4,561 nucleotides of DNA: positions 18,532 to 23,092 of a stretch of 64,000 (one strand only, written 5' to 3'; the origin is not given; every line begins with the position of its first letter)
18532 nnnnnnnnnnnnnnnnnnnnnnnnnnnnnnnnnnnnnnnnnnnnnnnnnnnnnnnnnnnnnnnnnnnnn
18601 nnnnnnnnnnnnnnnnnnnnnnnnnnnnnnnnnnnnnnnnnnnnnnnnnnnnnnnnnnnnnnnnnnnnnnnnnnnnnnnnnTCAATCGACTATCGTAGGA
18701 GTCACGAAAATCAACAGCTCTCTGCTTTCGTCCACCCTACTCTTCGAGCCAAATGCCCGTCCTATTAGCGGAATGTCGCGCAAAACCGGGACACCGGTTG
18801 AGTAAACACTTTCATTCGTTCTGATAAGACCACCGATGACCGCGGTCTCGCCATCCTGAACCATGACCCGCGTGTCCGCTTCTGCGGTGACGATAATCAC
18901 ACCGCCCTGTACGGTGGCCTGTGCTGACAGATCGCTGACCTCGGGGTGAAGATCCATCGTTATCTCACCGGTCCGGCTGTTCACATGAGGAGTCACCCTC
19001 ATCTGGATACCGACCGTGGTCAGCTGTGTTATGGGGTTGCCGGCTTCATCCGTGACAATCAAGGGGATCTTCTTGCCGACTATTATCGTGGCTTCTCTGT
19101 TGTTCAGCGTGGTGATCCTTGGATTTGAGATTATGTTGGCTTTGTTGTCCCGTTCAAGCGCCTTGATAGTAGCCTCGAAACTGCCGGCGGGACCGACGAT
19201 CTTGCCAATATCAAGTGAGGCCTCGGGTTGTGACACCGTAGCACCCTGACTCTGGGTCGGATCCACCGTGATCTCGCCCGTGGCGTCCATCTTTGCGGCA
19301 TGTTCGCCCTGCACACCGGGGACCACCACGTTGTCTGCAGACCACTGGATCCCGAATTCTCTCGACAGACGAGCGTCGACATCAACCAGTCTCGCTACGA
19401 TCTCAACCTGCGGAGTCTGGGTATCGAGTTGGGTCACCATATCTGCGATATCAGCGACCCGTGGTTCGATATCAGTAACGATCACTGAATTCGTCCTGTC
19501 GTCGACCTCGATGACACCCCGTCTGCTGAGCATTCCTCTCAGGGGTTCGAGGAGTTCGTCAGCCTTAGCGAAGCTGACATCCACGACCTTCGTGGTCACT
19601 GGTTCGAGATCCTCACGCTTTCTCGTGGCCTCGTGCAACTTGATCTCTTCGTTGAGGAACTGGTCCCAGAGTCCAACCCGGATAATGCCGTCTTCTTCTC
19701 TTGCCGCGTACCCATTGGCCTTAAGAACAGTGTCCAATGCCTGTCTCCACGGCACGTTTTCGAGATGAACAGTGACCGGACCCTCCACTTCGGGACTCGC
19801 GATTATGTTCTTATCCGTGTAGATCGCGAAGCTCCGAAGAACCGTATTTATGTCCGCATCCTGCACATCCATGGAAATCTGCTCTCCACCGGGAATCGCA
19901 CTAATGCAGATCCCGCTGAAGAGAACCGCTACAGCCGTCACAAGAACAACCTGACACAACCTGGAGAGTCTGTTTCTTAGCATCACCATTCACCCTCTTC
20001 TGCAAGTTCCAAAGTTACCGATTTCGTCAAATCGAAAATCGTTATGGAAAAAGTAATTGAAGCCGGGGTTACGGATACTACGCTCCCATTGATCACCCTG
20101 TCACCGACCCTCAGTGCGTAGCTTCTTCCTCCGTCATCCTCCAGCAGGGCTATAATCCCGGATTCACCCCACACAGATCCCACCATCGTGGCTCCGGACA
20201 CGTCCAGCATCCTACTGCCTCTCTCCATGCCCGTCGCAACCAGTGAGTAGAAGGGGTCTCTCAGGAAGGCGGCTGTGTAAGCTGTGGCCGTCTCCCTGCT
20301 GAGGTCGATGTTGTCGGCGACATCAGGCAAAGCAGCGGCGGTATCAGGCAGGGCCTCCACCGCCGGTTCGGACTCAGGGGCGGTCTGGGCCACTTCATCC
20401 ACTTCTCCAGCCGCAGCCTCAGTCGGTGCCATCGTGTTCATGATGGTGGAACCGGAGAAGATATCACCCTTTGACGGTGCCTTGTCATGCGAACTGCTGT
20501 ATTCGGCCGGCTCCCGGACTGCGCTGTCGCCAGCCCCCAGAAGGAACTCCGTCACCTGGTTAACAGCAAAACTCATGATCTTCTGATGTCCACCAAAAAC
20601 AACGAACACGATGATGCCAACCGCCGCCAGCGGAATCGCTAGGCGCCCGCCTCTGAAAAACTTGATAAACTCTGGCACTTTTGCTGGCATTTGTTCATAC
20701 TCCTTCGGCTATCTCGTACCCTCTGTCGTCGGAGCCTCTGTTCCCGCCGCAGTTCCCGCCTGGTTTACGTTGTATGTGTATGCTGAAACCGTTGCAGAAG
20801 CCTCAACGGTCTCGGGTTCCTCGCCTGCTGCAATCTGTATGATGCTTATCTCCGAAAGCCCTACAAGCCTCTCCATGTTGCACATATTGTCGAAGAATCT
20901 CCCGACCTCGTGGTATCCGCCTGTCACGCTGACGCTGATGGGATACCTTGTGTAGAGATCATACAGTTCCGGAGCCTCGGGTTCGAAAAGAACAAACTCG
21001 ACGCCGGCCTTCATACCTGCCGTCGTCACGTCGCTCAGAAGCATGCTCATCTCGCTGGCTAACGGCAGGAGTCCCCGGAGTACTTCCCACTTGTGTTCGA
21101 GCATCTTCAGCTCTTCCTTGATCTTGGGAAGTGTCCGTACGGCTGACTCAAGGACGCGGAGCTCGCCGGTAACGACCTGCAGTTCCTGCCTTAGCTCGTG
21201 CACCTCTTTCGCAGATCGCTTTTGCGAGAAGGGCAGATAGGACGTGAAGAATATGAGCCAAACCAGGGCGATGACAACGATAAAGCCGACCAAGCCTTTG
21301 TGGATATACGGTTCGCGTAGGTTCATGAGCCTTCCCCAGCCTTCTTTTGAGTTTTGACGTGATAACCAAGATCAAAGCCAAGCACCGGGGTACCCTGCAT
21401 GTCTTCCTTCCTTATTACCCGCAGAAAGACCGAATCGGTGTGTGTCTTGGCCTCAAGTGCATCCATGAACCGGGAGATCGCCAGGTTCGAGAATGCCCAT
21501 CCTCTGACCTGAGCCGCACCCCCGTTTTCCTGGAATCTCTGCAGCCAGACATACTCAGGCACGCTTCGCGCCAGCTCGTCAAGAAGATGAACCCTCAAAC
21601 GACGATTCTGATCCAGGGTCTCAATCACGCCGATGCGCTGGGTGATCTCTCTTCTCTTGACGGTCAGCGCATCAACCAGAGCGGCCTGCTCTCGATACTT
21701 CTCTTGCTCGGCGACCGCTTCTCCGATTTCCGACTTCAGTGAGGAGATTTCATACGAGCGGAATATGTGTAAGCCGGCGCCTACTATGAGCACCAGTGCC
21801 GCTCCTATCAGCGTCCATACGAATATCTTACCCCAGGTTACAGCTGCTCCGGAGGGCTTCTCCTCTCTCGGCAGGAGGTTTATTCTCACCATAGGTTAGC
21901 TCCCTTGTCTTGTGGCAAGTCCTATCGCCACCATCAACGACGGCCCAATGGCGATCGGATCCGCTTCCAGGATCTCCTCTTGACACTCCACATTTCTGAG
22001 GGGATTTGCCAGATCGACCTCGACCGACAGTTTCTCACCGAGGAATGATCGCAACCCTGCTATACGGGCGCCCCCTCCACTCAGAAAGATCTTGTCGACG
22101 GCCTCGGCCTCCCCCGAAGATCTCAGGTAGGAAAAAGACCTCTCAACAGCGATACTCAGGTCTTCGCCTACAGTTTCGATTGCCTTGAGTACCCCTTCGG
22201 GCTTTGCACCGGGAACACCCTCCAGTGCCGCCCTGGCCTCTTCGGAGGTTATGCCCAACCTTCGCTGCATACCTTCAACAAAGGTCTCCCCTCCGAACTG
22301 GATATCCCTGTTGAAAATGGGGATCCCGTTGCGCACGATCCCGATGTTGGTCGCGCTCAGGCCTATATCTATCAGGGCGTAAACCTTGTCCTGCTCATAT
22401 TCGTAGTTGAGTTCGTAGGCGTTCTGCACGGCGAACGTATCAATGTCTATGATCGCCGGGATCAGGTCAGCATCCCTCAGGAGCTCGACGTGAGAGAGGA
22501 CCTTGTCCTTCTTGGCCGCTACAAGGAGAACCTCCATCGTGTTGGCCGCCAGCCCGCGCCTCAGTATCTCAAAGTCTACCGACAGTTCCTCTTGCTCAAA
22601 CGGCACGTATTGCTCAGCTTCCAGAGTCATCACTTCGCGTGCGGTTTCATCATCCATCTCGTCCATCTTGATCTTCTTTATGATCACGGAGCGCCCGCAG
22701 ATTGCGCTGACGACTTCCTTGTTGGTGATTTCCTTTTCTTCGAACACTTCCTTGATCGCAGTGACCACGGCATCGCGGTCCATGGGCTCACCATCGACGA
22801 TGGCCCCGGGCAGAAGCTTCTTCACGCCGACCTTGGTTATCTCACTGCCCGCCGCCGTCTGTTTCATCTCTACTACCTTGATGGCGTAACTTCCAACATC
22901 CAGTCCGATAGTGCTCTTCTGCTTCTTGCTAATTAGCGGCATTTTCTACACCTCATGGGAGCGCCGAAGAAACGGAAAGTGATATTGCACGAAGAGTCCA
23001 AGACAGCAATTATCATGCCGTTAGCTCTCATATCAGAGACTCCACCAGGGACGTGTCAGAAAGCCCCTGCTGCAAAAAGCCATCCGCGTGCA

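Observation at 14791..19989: Short PilQ secretin translationally coupled to a 1,040-aa multi-Ig (Big) surface protein and a secreted protein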

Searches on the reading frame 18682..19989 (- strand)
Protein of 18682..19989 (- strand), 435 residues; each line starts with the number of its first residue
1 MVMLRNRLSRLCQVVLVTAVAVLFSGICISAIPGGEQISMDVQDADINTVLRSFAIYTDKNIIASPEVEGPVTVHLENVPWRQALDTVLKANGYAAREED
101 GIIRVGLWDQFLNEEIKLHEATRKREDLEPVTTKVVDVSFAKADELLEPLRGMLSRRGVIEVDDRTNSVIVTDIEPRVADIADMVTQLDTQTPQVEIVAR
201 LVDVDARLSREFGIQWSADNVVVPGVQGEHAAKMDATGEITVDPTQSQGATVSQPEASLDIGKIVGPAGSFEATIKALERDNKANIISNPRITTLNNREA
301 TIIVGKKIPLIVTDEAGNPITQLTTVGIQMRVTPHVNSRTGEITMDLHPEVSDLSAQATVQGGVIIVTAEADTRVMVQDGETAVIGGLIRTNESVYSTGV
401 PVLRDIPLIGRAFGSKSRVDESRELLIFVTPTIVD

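Call 4: search_protein_families(library=pfam, proteins=[window:18682-19989:-], max_evalue=0.01)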
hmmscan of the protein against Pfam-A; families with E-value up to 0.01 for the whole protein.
window:18682-19989:- (435 aa): 4 families
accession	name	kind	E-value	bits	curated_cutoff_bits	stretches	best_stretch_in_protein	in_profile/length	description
PF00263.26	Secretin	-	1.6e-45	155.2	27.5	1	277-435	1-169/169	Bacterial type II and III secretion system protein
PF03958.22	Secretin_N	-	1.2e-13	51.4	28.2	1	133-194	1-69/69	Bacterial type II/III secretion system short domain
PF21305.2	type_II_gspD_N0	-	6.9e-11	42.3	27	1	41-105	2-71/71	GspD-like, N0 domain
PF07660.19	STN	-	9.3e-10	38.6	28.4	1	61-106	2-50/52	Secretin and TonB N terminus short domain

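Call 8: find_related_loci(query=window:18682-19989:-, collection=genome_contigs, flank=10000)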
Query window:18682-19989:- (435 aa) in genome_contigs; peptide patterns used: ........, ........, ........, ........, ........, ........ (x = any residue, [..] = any of these).
69 stretches matched a pattern; 24 encode a relative of the query (tblastn E <= 1e-3); 24 distinct loci.
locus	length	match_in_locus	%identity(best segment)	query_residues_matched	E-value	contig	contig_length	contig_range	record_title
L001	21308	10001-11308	78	1-435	0e+0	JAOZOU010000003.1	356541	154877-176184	MAG: bacterium isolate GMC4.maxbin2.282 GMC4_3_length_356541_cov_24.993024, whole genome shotgun sequence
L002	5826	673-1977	77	1-435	0e+0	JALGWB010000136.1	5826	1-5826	MAG: bacterium isolate Meg22_1214_Bin_137 Meg22_1214_Bin_137_scaffold_56775, whole genome shotgun sequence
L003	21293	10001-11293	72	1-434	0e+0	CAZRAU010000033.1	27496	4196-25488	MAG TPA_asm: uncultured bacterium isolate SRP185410_co2_431 genome assembly, contig: NODE_1892_length_27496_cov_5.367078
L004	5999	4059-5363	72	1-435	0e+0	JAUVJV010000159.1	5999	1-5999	MAG: Candidatus Eisenbacteria bacterium isolate CSMAG_463 CSMAG_463_k127_1634337_length_5999_cov_15.4423, whole genome s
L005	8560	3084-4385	71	1-435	0e+0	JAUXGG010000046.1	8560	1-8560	MAG: Candidatus Eisenbacteria bacterium isolate CSMAG_2923 CSMAG_2923_k117_1614793_length_8560_cov_20.8673, whole genome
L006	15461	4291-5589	69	1-435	0e+0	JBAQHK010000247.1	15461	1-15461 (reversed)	MAG: bacterium isolate MFD09338_ilm_asm_bin4 k127_88261, whole genome shotgun sequence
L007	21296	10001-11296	69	1-435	0e+0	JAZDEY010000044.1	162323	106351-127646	MAG: Candidatus Eisenbacteria bacterium isolate MEGAHIT-group-0.172 k141_14263841, whole genome shotgun sequence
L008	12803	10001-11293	66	1-435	0e+0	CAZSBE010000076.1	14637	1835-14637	MAG TPA_asm: uncultured bacterium isolate binchicken_co129_897 genome assembly, contig: NODE_12405_length_14637_cov_5.27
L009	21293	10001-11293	65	1-435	0e+0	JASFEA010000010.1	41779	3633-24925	MAG: bacterium isolate D0606M02metaG_Bin_283 D0606M02metaG_FD_scaffold_21_c1, whole genome shotgun sequence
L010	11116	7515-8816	71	1-435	0e+0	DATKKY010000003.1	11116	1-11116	MAG TPA_asm: bacterium isolate SMAG_U14670 k141_3775279, whole genome shotgun sequence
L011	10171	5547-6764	36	35-434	3e-66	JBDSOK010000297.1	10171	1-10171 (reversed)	MAG: Nitrospiria bacterium isolate cluster1_bin.438 k127_9239140, whole genome shotgun sequence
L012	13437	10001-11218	37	35-434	1e-65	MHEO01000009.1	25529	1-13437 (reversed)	MAG: Nitrospirae bacterium RIFCSPHIGHO2_01_FULL_66_17 rifcsphigho2_01_scaffold_13327, whole genome shotgun sequence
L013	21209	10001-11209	36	35-434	2e-65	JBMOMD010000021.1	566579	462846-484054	MAG: Nitrospirota bacterium isolate Betzabe_MAG041 MAG041_21, whole genome shotgun sequence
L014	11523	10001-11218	36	35-434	2e-64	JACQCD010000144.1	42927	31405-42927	MAG: Nitrospirae bacterium isolate NC_groundwater_959_Pr1_S-0.2um_63_21 Montesol18-Sp2_coassembly_scaffold_1291796, whol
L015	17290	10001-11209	35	35-434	3e-64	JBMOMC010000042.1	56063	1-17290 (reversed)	MAG: Nitrospirota bacterium isolate Betzabe_MAG040 MAG040_42, whole genome shotgun sequence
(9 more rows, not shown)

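Call 24: search_protein_families(library=ncbifam, proteins=[window:18682-19989:-], max_evalue=0.01)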
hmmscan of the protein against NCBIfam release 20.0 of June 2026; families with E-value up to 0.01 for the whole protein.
window:18682-19989:- (435 aa): 9 families
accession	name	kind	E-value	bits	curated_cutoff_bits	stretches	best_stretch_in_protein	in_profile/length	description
TIGR02515.1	IV_pilus_PilQ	subfamily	4.8e-93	312.5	284.35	1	35-434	1-427/428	type IV pilus secretin PilQ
TIGR02517.1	type_II_gspD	equivalog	1.3e-68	232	351.35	2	178-435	321-591/600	type II secretion system secretin GspD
NF010083.0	PRK13568.1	equivalog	2.4e-59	201.2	554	1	20-434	10-417/419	DNA uptake porin HofQ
NF007851.2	PRK10560.1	exception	8.5e-57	192.8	598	1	35-434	21-409/412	DNA uptake porin HofQ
TIGR02516.1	type_III_yscC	equivalog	9.4e-42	143.1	238.45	1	155-435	196-462/463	type III secretion system outer membrane ring subunit SctC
TIGR02519.1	pilus_MshL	equivalog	4.1e-33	114.6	250.2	1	162-434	3-290/290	pilus (MSHA type) biogenesis protein MshL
NF011873.0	PRK15346.1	equivalog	2.1e-26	92.7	524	1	157-422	235-482/499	EscC/YscC/HrcC family type III secretion system outer membrane ring protein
NF042912.1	Amuc_1098_fam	equivalog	3.9e-19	68.2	750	1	368-435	730-797/805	Amuc_1098 family type IV pilus outer membrane protein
TIGR02520.1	pilus_B_mal_scr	equivalog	9e-12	44.3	287.65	1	142-432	220-512/513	PilN family type IVB pilus formation outer membrane protein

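Call 81: search_solved_structures(query=window:18682-19989:-, max_evalue=1e-10)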
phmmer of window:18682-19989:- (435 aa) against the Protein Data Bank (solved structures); distinct sequences matched with E-value up to 1e-10: 21.
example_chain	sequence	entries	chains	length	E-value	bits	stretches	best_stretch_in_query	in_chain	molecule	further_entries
3jc8_Qa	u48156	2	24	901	6e-53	183.6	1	31-434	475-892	PilQ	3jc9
9x0w_A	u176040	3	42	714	6.8e-47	163.7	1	35-434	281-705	Fimbrial assembly protein PilQ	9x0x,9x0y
6ve2_A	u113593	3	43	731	7.6e-47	163.5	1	35-434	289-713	Fimbrial assembly protein PilQ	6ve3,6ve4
6w6m_A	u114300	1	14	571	2.7e-46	161.7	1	35-434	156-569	Type IV pilus secretin PilQ family protein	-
4av2_A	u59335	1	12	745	2.6e-42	148.6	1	35-434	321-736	TYPE IV PILUS BIOGENESIS AND COMPETENCE PROTEIN PILQ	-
9sh1_A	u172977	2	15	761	4.8e-42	147.7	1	35-434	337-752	Type IV pilus biogenesis and competence protein PilQ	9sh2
5wln_G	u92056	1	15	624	6.3e-37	130.9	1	159-434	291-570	Type II secretion system protein D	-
5zdh_A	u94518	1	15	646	1.3e-31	113.4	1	124-434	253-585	Type II secretion system protein D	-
6hcg_A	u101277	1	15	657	7.2e-30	107.6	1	144-434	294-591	Type II secretion system protein D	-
5w68_A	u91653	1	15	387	2e-29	106.2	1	124-434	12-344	Putative type II secretion protein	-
5wq8_A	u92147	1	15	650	1e-28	103.8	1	266-434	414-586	Type II secretion system protein D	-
5wq7_A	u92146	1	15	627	2.7e-28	102.5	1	157-434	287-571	Putative type II secretion system protein D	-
5wq9_A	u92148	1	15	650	6.6e-28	101.2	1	266-434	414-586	Type II secretion system protein D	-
9k8v_A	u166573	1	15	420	4e-27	98.6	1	266-434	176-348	General secretion pathway protein D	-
6i1x_A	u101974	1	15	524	1.3e-26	96.9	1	159-434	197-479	Type II secretion system protein D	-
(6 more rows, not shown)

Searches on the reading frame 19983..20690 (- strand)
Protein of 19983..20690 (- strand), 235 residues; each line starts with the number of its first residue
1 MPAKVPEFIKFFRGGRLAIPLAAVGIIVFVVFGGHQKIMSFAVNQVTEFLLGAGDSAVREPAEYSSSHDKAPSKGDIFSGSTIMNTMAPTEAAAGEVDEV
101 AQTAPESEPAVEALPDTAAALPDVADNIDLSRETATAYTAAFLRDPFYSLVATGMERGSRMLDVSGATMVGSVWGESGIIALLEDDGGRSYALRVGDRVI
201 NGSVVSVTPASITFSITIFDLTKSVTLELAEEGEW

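Call 4: search_protein_families(library=pfam, proteins=[window:19983-20690:-], max_evalue=0.01)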
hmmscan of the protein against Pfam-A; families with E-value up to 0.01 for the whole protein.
window:19983-20690:- (235 aa): 0 families

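Call 24: search_protein_families(library=ncbifam, proteins=[window:19983-20690:-], max_evalue=0.01)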
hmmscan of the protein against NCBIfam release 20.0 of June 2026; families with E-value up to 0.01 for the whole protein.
window:19983-20690:- (235 aa): 0 families

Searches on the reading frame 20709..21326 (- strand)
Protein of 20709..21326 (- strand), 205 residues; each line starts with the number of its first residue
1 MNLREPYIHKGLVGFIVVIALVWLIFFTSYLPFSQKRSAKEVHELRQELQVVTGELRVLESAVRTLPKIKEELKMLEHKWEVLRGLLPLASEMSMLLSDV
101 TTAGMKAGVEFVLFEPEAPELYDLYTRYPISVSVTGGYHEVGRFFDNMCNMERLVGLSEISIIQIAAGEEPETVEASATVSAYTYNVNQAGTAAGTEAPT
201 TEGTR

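Call 4: search_protein_families(library=pfam, proteins=[window:20709-21326:-], max_evalue=0.01)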
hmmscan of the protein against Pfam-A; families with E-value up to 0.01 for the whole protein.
window:20709-21326:- (205 aa): 2 families
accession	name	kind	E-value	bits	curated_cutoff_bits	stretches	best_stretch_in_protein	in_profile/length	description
PF04350.18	PilO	-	1.7e-28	100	22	1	45-186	4-144/145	Pilus assembly protein, PilO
PF10473.14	CENP-F_leu_zip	-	0.0052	17.3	34.5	1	37-99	49-112/140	Leucine-rich repeats of kinetochore protein Cenp-F/LEK1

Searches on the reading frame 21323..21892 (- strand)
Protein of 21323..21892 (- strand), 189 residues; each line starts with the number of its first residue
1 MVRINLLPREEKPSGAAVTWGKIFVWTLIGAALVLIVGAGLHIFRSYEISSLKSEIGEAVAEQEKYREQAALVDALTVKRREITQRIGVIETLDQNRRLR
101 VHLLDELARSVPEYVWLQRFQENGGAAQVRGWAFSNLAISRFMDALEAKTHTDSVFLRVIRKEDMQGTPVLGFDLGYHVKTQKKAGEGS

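Call 4: search_protein_families(library=pfam, proteins=[window:21323-21892:-], max_evalue=0.01)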
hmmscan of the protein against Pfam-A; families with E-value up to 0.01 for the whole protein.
window:21323-21892:- (189 aa): 1 family
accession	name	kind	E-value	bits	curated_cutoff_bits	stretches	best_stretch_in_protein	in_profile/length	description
PF05137.18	PilN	-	2.8e-15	56.6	22.8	1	102-175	1-74/78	Fimbrial assembly protein (PilN)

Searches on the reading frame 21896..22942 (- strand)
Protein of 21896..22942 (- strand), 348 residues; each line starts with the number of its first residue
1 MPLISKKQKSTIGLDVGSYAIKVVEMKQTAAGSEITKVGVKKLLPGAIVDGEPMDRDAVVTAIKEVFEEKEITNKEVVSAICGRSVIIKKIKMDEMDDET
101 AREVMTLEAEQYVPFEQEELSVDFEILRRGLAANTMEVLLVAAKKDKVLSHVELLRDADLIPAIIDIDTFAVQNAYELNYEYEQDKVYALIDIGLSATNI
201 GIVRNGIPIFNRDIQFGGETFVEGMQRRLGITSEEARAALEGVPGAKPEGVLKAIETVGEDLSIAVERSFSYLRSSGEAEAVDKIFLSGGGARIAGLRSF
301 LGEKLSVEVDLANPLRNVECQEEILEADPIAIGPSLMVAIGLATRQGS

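Call 4: search_protein_families(library=pfam, proteins=[window:21896-22942:-], max_evalue=0.01)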
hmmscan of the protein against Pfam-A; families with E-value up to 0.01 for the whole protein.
window:21896-22942:- (348 aa): 3 families
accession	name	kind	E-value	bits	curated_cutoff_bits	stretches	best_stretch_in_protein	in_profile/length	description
PF11104.14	PilM_2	-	3.6e-67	227.1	27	1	13-346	1-339/340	Type IV pilus assembly protein PilM;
PF14450.12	FtsA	-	1.3e-07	32.5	31.8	1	189-327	1-114/127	Cell division protein FtsA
PF06723.19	MreB_Mbl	-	0.0027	17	27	1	213-313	219-305/327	MreB/Mbl protein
